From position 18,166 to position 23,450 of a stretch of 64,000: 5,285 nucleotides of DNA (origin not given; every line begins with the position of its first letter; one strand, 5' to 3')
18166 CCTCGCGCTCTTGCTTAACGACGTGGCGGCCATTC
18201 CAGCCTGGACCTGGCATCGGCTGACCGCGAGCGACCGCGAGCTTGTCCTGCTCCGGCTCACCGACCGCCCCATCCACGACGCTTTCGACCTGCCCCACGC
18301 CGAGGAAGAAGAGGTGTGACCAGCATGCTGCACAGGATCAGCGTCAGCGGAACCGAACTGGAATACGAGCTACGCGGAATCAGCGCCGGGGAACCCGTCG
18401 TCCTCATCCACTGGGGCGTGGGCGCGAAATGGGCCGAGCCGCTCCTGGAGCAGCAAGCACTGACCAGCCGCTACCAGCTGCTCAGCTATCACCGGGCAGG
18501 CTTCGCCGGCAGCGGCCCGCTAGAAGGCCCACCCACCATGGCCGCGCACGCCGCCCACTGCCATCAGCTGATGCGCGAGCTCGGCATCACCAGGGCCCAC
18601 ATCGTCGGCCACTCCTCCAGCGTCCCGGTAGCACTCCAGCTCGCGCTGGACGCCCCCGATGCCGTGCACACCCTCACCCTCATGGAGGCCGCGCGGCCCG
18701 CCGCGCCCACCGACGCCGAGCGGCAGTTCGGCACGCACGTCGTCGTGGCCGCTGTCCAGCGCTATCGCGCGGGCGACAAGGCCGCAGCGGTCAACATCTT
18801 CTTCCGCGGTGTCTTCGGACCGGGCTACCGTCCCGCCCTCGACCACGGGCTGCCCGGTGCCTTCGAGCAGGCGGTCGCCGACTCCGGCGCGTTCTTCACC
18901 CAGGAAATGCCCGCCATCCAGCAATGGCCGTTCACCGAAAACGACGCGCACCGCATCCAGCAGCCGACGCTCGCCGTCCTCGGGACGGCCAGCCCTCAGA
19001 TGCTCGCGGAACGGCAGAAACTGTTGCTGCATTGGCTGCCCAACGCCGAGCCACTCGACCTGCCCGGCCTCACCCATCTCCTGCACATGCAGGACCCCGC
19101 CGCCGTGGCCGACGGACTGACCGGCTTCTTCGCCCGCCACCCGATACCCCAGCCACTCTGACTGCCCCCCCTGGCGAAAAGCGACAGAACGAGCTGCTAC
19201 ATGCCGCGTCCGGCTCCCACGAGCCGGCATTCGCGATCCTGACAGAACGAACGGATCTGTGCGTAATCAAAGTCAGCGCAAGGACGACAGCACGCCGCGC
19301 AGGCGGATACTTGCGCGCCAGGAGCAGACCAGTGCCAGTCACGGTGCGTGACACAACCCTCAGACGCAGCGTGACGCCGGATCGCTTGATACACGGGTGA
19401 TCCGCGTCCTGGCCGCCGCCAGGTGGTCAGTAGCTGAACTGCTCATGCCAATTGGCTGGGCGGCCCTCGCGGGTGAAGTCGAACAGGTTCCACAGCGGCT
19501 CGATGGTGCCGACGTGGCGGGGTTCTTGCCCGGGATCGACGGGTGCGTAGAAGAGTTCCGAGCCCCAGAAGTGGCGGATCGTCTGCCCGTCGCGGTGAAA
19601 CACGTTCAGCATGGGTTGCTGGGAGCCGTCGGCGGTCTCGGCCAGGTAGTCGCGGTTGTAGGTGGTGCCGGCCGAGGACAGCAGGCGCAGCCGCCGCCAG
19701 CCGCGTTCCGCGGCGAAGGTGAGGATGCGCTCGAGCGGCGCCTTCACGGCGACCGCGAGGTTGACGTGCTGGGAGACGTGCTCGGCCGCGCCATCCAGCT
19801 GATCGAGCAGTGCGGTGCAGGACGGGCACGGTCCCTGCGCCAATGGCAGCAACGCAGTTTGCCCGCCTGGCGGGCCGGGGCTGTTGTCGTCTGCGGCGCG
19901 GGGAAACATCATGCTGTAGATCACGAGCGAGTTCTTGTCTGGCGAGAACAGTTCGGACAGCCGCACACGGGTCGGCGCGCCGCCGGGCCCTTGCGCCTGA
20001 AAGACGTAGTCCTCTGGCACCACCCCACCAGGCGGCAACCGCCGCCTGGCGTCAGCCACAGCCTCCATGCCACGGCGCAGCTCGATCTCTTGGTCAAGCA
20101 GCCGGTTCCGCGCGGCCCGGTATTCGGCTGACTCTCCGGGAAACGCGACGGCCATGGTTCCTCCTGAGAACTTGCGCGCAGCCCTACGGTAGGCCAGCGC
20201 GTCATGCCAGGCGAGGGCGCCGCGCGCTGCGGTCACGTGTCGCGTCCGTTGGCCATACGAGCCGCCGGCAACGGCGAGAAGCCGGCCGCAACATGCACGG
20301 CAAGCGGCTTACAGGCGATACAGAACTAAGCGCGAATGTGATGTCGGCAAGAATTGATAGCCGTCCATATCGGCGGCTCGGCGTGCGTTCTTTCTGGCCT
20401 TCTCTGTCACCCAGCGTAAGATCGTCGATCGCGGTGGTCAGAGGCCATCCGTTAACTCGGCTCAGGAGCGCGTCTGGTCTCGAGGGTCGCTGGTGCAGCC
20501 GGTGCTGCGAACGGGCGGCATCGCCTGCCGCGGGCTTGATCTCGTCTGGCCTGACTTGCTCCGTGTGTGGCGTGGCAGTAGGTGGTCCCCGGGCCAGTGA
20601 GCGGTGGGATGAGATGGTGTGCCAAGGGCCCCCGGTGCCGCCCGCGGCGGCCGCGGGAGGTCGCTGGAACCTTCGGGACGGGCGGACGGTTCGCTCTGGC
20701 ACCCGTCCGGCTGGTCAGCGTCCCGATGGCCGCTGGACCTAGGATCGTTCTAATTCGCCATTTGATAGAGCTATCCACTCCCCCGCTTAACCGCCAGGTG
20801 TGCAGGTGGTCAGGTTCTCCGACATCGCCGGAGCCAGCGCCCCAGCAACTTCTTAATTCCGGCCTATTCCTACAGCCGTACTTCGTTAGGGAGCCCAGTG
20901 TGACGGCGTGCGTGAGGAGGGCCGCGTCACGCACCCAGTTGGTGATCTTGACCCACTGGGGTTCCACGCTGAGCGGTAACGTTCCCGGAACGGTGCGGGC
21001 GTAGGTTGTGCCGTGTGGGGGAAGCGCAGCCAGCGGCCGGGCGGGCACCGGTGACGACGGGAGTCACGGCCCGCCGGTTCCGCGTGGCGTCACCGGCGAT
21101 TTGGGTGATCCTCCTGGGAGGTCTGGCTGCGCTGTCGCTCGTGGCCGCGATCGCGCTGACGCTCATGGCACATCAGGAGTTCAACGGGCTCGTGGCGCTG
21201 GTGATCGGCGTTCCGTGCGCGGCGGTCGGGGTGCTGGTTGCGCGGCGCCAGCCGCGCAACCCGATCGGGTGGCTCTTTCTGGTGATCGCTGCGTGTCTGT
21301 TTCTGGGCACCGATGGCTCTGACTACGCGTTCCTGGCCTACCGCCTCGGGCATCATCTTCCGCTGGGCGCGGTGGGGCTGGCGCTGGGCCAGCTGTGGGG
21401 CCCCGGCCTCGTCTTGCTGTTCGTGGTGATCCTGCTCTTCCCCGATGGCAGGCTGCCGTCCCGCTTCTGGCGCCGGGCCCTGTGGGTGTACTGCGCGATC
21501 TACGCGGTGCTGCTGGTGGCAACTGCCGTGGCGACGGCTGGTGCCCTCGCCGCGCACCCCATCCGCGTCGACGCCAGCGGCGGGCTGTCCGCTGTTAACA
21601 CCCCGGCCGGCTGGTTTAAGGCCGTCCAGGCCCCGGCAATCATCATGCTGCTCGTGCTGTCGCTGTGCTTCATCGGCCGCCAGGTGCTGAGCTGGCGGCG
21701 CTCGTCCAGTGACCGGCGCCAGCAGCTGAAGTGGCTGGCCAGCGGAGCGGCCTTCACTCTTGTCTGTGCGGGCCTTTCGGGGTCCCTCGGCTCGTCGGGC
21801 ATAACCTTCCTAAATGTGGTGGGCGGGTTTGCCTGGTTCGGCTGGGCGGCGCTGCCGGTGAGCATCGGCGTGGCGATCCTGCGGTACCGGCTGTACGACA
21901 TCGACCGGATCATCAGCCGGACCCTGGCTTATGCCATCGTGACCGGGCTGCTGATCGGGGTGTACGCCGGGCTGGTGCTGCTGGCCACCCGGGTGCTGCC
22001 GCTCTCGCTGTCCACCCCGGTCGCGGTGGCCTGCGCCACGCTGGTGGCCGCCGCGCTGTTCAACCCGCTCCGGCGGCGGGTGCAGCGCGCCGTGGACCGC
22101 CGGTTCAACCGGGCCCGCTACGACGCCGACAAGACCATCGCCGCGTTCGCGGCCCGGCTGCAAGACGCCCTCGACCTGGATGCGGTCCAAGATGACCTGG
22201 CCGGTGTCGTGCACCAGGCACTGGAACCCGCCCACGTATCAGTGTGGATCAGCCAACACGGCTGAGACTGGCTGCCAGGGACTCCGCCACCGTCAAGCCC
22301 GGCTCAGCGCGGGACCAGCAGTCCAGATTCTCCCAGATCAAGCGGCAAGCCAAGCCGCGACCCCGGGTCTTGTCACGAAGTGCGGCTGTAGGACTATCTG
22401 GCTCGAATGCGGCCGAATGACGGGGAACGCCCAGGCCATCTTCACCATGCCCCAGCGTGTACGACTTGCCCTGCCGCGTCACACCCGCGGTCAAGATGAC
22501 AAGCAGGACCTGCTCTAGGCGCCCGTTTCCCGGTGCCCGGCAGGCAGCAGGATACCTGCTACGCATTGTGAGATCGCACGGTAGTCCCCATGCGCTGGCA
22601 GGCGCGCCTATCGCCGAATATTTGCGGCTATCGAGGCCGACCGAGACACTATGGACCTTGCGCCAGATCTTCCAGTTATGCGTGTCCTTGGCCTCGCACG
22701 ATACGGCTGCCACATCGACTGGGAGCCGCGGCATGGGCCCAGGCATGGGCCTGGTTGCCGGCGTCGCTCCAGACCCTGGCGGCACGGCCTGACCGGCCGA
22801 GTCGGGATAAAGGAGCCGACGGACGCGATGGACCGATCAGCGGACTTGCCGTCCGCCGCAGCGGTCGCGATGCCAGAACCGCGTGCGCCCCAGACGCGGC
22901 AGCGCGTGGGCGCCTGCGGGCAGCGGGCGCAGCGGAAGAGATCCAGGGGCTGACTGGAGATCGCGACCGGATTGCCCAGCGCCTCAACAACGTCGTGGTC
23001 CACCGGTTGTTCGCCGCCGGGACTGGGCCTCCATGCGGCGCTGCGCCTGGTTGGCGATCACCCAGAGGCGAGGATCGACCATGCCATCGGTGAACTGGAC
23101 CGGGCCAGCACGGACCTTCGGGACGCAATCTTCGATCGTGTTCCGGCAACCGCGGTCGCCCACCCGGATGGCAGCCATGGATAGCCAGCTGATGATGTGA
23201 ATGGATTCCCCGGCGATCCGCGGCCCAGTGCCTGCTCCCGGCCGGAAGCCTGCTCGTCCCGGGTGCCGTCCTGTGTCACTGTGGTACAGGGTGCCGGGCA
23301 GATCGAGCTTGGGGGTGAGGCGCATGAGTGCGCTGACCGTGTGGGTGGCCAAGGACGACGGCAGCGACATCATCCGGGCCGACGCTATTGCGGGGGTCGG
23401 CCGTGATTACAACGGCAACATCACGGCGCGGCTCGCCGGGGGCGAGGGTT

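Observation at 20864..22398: Filled-site / empty-site pair in one window: a 1,527-bp insertion with IRs and a 4-bp duplication whose only gene is a membrane sensor-module protein (no transposase)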

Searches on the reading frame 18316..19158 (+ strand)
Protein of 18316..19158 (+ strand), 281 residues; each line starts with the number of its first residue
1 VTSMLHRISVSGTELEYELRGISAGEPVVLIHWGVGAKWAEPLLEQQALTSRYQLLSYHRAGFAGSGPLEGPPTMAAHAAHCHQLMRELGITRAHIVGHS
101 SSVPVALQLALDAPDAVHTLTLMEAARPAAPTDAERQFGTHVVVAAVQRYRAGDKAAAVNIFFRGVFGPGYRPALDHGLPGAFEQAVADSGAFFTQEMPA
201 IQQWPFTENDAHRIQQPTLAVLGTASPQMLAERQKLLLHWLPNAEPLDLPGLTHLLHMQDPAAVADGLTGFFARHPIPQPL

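Call 9: search_protein_families(library=pfam, proteins=[window:18316-19158:+], max_evalue=0.01)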
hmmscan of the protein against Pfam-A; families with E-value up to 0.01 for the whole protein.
window:18316-19158:+ (281 aa): 2 families
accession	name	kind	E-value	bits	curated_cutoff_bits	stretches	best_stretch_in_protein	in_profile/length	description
PF00561.26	Abhydrolase_1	-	3.9e-14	53.3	25.8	1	27-261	2-245/245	alpha/beta hydrolase fold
PF12697.13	Abhydrolase_6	-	9.2e-09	36.7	26.3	1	28-266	1-216/217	Alpha/beta hydrolase family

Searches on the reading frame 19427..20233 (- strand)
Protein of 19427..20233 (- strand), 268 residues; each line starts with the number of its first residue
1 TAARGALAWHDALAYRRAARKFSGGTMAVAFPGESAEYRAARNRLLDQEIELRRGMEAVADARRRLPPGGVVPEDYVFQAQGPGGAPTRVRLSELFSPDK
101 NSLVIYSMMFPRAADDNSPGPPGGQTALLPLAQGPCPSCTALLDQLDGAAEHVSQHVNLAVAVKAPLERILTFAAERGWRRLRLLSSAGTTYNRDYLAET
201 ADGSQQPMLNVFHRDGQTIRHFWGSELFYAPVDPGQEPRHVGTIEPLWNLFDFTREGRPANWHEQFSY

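Call 9: search_protein_families(library=pfam, proteins=[window:19427-20233:-], max_evalue=0.01)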
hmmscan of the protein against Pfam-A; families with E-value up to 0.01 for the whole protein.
window:19427-20233:- (268 aa): 1 family
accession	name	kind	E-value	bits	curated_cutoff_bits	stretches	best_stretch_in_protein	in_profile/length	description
PF05988.18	DUF899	-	1.1e-37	130.2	27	1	34-261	8-211/224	Bacterial protein of unknown function (DUF899)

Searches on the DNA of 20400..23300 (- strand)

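Call 96: search_rna_families(source=window, start=20400, end=23300, threshold=evalue, max_evalue=1)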
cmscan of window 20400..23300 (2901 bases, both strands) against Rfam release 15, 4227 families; matches with E-value up to 1: 0.
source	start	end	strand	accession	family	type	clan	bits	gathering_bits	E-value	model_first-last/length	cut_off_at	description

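Call 117: search_dna_similar(query=window:22354-22393:-, collection=plasmids, mode=distant, max_evalue=10, max_rows=25)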
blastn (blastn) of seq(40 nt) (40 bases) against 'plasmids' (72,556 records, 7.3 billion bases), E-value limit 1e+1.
Records with a match: 33; places in all: 34; records where one place covers at least 80% of the query: 1.
Best place of each record, by identity: >=99% 30; 95-99% 2; 80-90% 1.
By first word of the organism name: Lactococcus 30; Arthrobacter 1; Crinalium 1; Ruegeria 1.
By predicted mobility (MOB-suite, as given by PLSDB): mobilizable 31; non-mobilizable 2.
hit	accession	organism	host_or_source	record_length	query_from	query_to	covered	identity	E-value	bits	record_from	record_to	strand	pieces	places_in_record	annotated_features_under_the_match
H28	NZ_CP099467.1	Arthrobacter caoxuetaonis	single cell,faeces,Qinghai,China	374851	5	37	83%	84.8%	6e+0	35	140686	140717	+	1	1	hypothetical protein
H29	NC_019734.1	Crinalium epipsammum PCC 9333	-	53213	1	21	53%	95.2%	6e+0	35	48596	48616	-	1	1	ATP-binding protein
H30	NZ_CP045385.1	Ruegeria sp. THAF33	pure culture,Surface of a polyethylene ...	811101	1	21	53%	95.2%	6e+0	35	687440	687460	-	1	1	MotA/TolQ/ExbB proton channel family protein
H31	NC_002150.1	Lactococcus lactis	-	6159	17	35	48%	100.0%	2e+0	36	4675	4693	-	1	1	none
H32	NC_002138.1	Lactococcus lactis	-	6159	17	35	48%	100.0%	2e+0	36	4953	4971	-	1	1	none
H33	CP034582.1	Lactococcus lactis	Single cell,Dairy fermentation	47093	17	35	48%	100.0%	2e+0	36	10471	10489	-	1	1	none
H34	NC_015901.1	Lactococcus lactis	raw milk cheese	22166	17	35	48%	100.0%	2e+0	36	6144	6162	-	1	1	none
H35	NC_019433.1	Lactococcus cremoris subsp. cremoris UC509.9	-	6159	17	35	48%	100.0%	2e+0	36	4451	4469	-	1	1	none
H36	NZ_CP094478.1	Lactococcus lactis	kefir grains,pure culture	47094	17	35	48%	100.0%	2e+0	36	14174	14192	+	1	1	none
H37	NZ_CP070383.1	Lactococcus lactis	single cell,kimchi (fermented food)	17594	17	35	48%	100.0%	2e+0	36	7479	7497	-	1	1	none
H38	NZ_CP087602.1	Lactococcus lactis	Cell culture,Raw cow milk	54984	17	35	48%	100.0%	2e+0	36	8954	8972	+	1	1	none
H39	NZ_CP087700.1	Lactococcus lactis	Cell culture,Bryndza sheep milk cheese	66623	17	35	48%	100.0%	2e+0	36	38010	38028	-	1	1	none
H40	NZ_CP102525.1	Lactococcus lactis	Homo sapiens,Cell culture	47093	17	35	48%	100.0%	2e+0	36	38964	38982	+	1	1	none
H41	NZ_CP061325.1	Lactococcus lactis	butter,butter starter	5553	17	35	48%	100.0%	2e+0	36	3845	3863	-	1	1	none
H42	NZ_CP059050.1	Lactococcus lactis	cell culture,Cheese product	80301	17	35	48%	100.0%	2e+0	36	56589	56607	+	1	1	none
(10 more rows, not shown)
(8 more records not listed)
